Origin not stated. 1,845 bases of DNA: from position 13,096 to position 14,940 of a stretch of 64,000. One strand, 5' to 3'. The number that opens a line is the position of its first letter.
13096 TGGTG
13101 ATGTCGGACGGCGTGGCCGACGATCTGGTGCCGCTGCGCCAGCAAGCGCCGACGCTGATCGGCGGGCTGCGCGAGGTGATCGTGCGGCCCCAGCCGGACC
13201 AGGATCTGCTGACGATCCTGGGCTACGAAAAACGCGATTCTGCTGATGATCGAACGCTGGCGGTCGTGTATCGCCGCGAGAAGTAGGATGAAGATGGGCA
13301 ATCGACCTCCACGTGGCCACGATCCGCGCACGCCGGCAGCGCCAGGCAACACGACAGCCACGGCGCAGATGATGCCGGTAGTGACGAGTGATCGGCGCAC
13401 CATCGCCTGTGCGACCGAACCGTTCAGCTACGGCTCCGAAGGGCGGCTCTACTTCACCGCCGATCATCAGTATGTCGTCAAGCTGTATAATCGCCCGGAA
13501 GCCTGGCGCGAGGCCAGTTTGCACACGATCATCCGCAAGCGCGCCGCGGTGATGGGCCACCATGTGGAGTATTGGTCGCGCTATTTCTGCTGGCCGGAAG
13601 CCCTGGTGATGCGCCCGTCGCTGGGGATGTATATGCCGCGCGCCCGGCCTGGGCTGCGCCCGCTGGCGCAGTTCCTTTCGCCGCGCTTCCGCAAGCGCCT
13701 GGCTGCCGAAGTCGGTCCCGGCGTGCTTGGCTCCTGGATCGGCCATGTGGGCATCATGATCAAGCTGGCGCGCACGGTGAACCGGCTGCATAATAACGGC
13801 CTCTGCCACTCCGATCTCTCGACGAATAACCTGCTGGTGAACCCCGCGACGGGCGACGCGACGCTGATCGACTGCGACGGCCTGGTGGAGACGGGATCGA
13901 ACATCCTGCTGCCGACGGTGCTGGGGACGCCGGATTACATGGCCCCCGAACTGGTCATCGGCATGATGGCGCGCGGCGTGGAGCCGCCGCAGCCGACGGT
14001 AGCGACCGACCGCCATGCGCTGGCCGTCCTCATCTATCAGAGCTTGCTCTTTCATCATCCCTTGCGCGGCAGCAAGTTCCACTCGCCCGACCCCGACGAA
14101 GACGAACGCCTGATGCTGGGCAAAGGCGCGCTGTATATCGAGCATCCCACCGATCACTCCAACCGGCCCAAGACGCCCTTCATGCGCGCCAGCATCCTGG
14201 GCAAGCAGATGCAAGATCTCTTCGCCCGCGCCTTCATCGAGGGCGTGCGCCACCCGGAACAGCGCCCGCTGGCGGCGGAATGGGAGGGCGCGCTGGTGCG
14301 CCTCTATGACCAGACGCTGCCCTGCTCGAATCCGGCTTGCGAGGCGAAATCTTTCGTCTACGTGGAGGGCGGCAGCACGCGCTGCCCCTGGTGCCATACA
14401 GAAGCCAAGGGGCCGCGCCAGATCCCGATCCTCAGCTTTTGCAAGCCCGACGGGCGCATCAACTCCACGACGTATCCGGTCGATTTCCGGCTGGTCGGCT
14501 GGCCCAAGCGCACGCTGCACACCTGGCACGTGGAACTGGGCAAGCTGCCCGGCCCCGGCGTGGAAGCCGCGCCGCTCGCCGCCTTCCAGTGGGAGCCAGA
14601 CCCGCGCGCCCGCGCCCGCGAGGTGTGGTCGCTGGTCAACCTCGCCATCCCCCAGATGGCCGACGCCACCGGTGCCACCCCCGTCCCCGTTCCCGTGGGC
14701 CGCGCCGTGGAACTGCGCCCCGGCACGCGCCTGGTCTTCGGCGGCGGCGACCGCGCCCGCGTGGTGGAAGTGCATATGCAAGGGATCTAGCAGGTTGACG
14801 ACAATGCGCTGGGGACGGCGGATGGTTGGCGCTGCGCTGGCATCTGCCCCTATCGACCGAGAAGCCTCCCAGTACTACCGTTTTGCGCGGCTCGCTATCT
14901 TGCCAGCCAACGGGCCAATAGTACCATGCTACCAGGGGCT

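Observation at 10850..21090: Ten-kb signalling neighbourhood: vWA / vWA-PP2C / Zn-ribbon kinase / membrane STK, then Roadblock-MglA-DUF4388-thioesterase, split by a TnpB element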

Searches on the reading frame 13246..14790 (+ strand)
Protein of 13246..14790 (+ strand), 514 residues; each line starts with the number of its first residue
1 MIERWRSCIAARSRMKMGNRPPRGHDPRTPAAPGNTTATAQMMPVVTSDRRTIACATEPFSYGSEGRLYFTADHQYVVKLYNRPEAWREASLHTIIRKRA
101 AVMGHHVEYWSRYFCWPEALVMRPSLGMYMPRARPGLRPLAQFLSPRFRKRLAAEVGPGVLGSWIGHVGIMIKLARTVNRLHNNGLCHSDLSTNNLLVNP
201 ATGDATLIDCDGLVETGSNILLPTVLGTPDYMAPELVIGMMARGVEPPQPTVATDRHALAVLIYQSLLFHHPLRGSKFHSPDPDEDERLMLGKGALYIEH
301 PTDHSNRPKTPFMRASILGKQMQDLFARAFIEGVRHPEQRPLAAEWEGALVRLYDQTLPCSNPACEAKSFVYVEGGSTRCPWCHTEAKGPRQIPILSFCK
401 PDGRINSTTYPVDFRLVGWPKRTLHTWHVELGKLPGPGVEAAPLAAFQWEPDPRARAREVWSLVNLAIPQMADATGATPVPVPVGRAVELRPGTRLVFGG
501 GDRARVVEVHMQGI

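Call 3: search_protein_families(library=pfam, proteins=[window:13246-14790:+], max_evalue=0.01)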
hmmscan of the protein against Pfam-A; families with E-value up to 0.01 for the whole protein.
window:13246-14790:+ (514 aa): 3 families
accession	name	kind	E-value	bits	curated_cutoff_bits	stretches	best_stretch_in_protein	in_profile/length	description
PF00069.31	Pkinase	-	5.8e-12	46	31.7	1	170-277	103-201/263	Protein kinase domain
PF06293.20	Kdo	-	0.0038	17.1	21.3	1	172-210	125-166/207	Lipopolysaccharide kinase (Kdo/WaaP) family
PF01636.29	APH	-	0.0094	16.2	23.2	0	175-211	159-195/239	Phosphotransferase enzyme family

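Call 21: search_protein_families(library=padloc, proteins=[window:13288-14790:+], max_evalue=0.001)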
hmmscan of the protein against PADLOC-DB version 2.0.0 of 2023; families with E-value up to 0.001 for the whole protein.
window:13288-14790:+ (500 aa): 13 families
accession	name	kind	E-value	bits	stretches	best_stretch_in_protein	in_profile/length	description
PDLC04047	PD-T4-6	-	3.8e-09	34.1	1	154-263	114-216/327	-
PDLC04053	PD-T4-6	-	4.5e-09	34.2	1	154-262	113-214/311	-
PDLC04039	PD-T4-6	-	6.3e-08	30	1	153-262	116-218/458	-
PDLC04042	PD-T4-6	-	1.2e-07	29.7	1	156-263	114-216/292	-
PDLC04043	PD-T4-6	-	3.8e-07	27.5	1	154-263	118-221/452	-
PDLC04138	mad6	-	6.1e-06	23.4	1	156-225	158-230/659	mads_6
PDLC04064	PD-T4-6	-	3.9e-05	20.8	1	156-262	124-223/369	-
PDLC04054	PD-T4-6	-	0.00016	19.3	1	154-227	114-189/347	-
PDLC03921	MkoA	-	0.00017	17.4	1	156-198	592-634/1607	-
PDLC03920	MkoA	-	0.00028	17.3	1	157-260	128-222/1112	-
PDLC04059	PD-T4-6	-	0.00043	17.5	1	155-195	114-154/433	-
PDLC04057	PD-T4-6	-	0.00065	16.8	1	154-252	111-203/443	-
PDLC04048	PD-T4-6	-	0.00066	17.1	1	154-261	114-214/354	-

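Call 22: search_protein_families(library=ncbifam, proteins=[window:13288-14790:+], max_evalue=0.001)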
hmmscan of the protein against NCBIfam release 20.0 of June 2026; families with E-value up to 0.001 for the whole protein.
window:13288-14790:+ (500 aa): 5 families
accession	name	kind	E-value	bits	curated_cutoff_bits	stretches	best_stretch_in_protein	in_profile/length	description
NF038150.1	lanthi_synth_IV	equivalog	2e-09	36.3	650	1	156-265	303-401/851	class IV lanthionine synthetase LanL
NF038151.1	lanthi_synth_III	equivalog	3.3e-07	29.1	575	1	156-254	341-424/833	class III lanthionine synthetase LanKC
NF009651.0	PRK13184.1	equivalog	1.8e-06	26.3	839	1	156-265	118-237/932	serine/threonine-protein kinase PknD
NF002475.0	PRK01723.1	equivalog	2.1e-05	23.7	142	1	159-197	151-188/241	3-deoxy-D-manno-octulosonic acid kinase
TIGR03724.2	arch_bud32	equivalog_domain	0.0001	21.8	125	1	156-196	90-128/193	KEOPS complex kinase/ATPase Bud32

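Call 23: find_homologous_proteins(query=window:13288-14790:+, max_evalue=0.00001)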
Query window:13288-14790:+ (500 aa): 489 proteins with E <= 0.00001 among 8000 candidates; the best 120 are listed.
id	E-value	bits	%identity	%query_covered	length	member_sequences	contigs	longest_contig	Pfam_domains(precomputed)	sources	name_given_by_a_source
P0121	0.0e+0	1173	100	100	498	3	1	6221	PF00069.32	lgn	-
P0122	3.0e-283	958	81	100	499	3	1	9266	PF00069.32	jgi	jgi:DNA-binding helix-hairpin-helix protein with protein kinase domain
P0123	6.8e-247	838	76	92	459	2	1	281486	PF00069.32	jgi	jgi:DNA-binding helix-hairpin-helix protein with protein kinase domain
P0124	7.1e-236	802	71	99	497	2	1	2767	PF00069.32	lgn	-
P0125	5.0e-232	789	72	94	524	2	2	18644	PF00069.32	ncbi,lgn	-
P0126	5.2e-229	779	69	95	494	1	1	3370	PF00069.32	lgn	-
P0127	4.1e-226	770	67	99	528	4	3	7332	PF00069.32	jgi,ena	-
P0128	4.1e-218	743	68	94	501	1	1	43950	PF00069.32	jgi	jgi:DNA-binding helix-hairpin-helix protein with protein kinase domain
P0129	1.3e-217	742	77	80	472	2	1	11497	PF00069.32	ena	-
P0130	5.1e-217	740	64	97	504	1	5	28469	PF00069.32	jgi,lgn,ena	-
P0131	2.7e-210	717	63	99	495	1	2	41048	PF00069.32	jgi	jgi:DNA-binding helix-hairpin-helix protein with protein kinase domain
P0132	1.4e-193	662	82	69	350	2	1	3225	PF00069.32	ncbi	-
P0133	5.7e-192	657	60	93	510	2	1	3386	PF00069.32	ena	-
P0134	1.3e-185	636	60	94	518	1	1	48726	PF00069.32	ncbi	-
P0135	8.2e-178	610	57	98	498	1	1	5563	PF00069.32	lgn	-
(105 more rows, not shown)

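Call 25: find_related_loci(query=A1, collection=genome_contigs, flank=10000)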
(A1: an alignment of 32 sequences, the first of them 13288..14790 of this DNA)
Query A1 (500 aa) in genome_contigs; peptide patterns used: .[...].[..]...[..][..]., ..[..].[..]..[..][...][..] (x = any residue, [..] = any of these).
599 stretches matched a pattern (row limit reached: there are more); 585 encode a relative of the query (tblastn E <= 1e-3); the best 80 are kept; 80 distinct loci.
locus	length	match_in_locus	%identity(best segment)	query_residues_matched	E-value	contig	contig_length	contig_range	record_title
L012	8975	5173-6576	75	31-500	0e+0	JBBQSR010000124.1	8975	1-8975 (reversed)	MAG: Ktedonobacterales bacterium isolate Co_metawrap_1765 Cmw_1765_k141_13419336_length_8975_cov_7.0000, whole genome sh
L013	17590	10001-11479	49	3-497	6e-155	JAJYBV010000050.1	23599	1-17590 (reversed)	MAG: Chloroflexi bacterium isolate BP9.bin130 NODE_3758_length_23599_cov_2.475290, whole genome shotgun sequence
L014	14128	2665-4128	49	8-497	2e-152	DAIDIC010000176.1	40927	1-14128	MAG TPA_asm: Ktedonobacteria bacterium isolate clean5 k141_865675, whole genome shotgun sequence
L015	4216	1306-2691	41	29-495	2e-100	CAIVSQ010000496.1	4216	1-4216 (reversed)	MAG: uncultured Anaerolineae bacterium isolate Loclat_bin-05256 genome assembly, contig: bin-05256:496/612, whole genome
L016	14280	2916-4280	41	28-497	3e-99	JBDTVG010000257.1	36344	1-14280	MAG: Chloroflexota bacterium isolate cluster3_bin.62 NODE_3166_length_36344_cov_8.032903, whole genome shotgun sequence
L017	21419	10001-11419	41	26-497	6e-99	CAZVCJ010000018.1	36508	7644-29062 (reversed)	MAG TPA_asm: uncultured Anaerolineae bacterium isolate SRP178699_co1_610 genome assembly, contig: NODE_1115_length_36508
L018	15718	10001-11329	41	44-498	3e-98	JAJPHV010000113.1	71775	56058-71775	MAG: Chloroflexota bacterium isolate Centralia_MAG_208 k107_19716694, whole genome shotgun sequence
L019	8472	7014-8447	38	13-500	4e-98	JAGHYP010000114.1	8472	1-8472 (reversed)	MAG: Chloroflexota bacterium isolate 629H.12 NODE_1417_length_8502_cov_5.030662, whole genome shotgun sequence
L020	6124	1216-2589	38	26-498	1e-97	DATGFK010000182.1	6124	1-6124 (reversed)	MAG TPA_asm: Aggregatilineales bacterium isolate SMAG_U9726 k141_1162185, whole genome shotgun sequence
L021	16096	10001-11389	40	29-497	3e-97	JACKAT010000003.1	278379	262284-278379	MAG: Anaerolineales bacterium isolate HK-STAS-CHLO-2 HK-STAS-CHLO-2_3, whole genome shotgun sequence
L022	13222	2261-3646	39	29-500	1e-96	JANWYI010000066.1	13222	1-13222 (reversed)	MAG: Anaerolineae bacterium isolate SKYG67 NODE_66_length_13222_cov_18.844732, whole genome shotgun sequence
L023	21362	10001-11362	37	20-496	2e-96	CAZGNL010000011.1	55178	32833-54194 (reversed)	MAG TPA_asm: uncultured Syntrophaceae bacterium isolate binchicken_co349_125 genome assembly, contig: NODE_58_length_551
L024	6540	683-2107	39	16-500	2e-96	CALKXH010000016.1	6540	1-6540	MAG: uncultured Anaerolineae bacterium isolate H1_Bin_METABAT__151_1 genome assembly, contig: c_000000050671, whole geno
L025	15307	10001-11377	42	29-495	2e-100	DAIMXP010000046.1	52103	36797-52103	MAG TPA_asm: Chloroflexota bacterium isolate CTOTU41425 NODE_359_length_52103_cov_18.635298, whole genome shotgun sequen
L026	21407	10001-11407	39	29-500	5e-94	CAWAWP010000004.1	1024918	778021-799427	MAG: uncultured Chloroflexia bacterium isolate MFD05502.bin.1.39 genome assembly, contig: contig_31088, whole genome sho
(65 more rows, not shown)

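Call 58: find_encoding_contigs(protein=P0123, flank=10000, max_places=2)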
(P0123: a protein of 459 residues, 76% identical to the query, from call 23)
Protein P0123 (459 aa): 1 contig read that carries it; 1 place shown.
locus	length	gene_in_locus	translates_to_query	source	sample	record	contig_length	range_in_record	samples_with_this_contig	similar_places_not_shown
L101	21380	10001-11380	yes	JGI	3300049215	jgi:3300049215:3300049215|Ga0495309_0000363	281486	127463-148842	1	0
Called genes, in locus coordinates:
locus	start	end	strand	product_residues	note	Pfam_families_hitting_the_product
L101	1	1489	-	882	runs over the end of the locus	PF02190:LON_substr_bdg, PF07728:AAA_5, PF00004:AAA, PF22667:Lon_lid, PF05362:Lon_C, PF13541:ChlI (weak)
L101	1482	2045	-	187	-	PF00011:HSP20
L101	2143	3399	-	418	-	PF01555:N6_N4_Mtase (weak), PF02086:MethyltransfD12 (faint)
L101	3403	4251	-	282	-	-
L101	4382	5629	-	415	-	PF00067:p450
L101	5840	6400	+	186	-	PF00440:TetR_N, PF14278:TetR_C_8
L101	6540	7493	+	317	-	PF01464:SLT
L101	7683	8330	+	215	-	PF00092:VWA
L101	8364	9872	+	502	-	PF13672:PP2C_2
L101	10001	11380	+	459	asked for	PF00069:Pkinase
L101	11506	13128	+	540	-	PF22007:DUF6930, PF07929:PRiA4_ORF3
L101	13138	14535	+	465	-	PF04326:SLFN_AlbA_2, PF13749:HATPase_c_4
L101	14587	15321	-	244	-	PF00072:Response_reg, PF00486:Trans_reg_C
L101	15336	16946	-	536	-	PF00989:PAS, PF08448:PAS_4, PF13426:PAS_9, PF00512:HisKA, PF02518:HATPase_c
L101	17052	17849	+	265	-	PF00378:ECH_1, PF16113:ECH_2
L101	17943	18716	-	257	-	PF00378:ECH_1, PF16113:ECH_2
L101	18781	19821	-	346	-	PF01048:PNP_UDP_1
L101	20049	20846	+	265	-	-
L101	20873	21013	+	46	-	-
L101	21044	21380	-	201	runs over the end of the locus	-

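Call 59: find_encoding_contigs(protein=P0122, flank=10000, max_places=2)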
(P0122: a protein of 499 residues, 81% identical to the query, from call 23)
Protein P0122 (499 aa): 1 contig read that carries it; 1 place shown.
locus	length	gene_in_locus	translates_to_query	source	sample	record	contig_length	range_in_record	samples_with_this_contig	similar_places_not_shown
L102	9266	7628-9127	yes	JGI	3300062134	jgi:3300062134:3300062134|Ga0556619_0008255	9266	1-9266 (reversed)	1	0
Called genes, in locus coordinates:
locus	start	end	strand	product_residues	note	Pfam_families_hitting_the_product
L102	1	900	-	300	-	?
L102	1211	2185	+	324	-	PF10127:RlaP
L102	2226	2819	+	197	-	PF01725:Ham1p_like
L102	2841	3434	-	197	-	-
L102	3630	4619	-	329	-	PF02826:2-Hacid_dh_C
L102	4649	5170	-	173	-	-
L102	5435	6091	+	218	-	PF00092:VWA (faint)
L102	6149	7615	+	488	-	PF13672:PP2C_2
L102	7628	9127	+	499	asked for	PF00069:Pkinase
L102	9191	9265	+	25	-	?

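Call 61: predict_structure(alignment_id=A1)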
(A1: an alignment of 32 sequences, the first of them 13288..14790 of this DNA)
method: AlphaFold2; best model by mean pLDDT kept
length: 500 residues; sequences in the alignment: 32
mean_pLDDT: 90.4   pTM: 0.89
mean pLDDT of the five models: 90.4, 90.3, 89.1, 88.5, 88.2
residues with pLDDT >= 90: 394; 70-90: 75; 50-70: 9; < 50: 22
segments of 3 or more residues with pLDDT < 50: 1-22
pLDDT, mean of each block of 10 residues (from residue 1): 38 43 73 97 93 95 95 92 93 95 96 96 95 93 93 97 97 95 96 93 82 91 85 88 98 96 94 94 97 94 95 97 97 97 94 90 88 92 83 75 96 94 94 90 88 96 93 96 89 92
secondary structure, 60 per line:
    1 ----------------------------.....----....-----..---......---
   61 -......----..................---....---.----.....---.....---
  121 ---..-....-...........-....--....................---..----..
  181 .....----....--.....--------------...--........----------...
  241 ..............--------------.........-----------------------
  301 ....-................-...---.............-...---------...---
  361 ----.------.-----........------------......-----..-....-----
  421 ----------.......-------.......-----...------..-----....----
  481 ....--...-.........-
elements in order: E29-33 E38-41 E52-57 E62-67 H72-89 H93-96 E105-109 E113-117 H127-130 H132-142 H144-147 H150-169 E182-185 E190-193 H220-227 H238-254 H269-277 H301-304 H306-321 H329-341 E343-345 E355-357 E378-385 E398-403 H412-415 E431-437 E445-451 E457-459 E473-476 E481-484 E491-499

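Call 65: fold_search(model_id=the predicted structure, library=pdb)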
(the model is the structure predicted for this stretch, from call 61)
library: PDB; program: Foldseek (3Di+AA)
matches with E <= 10: 1980; with E <= 0.001: 1934
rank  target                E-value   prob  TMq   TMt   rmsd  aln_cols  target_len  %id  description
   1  8uso_B                1.5e-10  1.00  0.38  0.43  24.4       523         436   13  Full-length human CaMKII delta holoenzyme (released 2024-03-27)
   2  5u6y_A                1.5e-10  1.00  0.39  0.42  28.3       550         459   13  Pseudo-atomic model of the CaMKIIa holoenzyme. (released 2017-06-21)
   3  9axx_D                2.0e-10  1.00  0.41  0.70   5.2       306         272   18  Crystal structure of BRAF/MEK1 complex with NST-628 and an active RAF dimer (released 2024-04-17)
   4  5vlo_B                4.2e-10  1.00  0.40  0.65   4.9       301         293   17  The structure of human CamKII with bound inhibitor (released 2017-08-23)
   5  2y7j_A                5.5e-10  1.00  0.38  0.61   6.3       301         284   19  Structure of human phosphorylase kinase, gamma 2 (released 2011-02-09)
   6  6xag_D                5.8e-10  1.00  0.41  0.70   5.3       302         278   18  Apo BRAF dimer bound to 14-3-3 (released 2020-10-07)
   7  7myj_C                5.8e-10  1.00  0.40  0.43  22.5       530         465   12  Structure of full length human AMPK (a2b1g1) in complex with a small molecule activator MSG011 (released 2022-06-29)
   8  6bab_A                6.8e-10  1.00  0.38  0.62   5.0       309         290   17  The structure of human CamKII with bound inhibitor (released 2017-11-29)
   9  8qcw                  7.6e-10  1.00  0.36  0.49   7.9       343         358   18  The crystal structure of the truncated form of Lotus japonicus kinase 1 (released 2024-02-21)
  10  4fk3_B                1.1e-09  1.00  0.40  0.72   5.6       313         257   17  B-Raf Kinase V600E Oncogenic Mutant in Complex with PLX3203 (released 2012-08-08)
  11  9pe9_A                1.1e-09  1.00  0.42  0.60   7.1       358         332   18  GSK3beta in complex with compound 6 (released 2025-12-17)
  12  2vz6_B                1.2e-09  1.00  0.39  0.63   5.2       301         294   17  Structure of human calcium calmodulin dependent protein kinase type II alpha (CAMK2A) in complex with Indirubin E804 (released 2008-08-26)
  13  2y7j_B                1.4e-09  1.00  0.38  0.63   5.8       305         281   21  Structure of human phosphorylase kinase, gamma 2 (released 2011-02-09)
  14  7xzr_A                1.4e-09  1.00  0.37  0.56   6.9       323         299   15  Crystal structure of TNIK-AMPPNP-thiopeptide TP15 complex (released 2022-10-26)
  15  2y7j_D                1.4e-09  1.00  0.37  0.60   6.5       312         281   18  Structure of human phosphorylase kinase, gamma 2 (released 2011-02-09)
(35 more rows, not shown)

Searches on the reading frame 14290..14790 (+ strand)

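Call 31: search_protein_families(library=pfam, proteins=[window:14290-14790:+], max_evalue=1)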
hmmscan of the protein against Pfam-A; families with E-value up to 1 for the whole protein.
window:14290-14790:+ (166 aa): 1 family
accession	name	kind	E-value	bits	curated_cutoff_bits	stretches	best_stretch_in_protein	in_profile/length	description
PF06750.18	A24_N_bact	-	0.01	16.3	23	1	29-66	27-64/84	Bacterial Peptidase A24 N-terminal domain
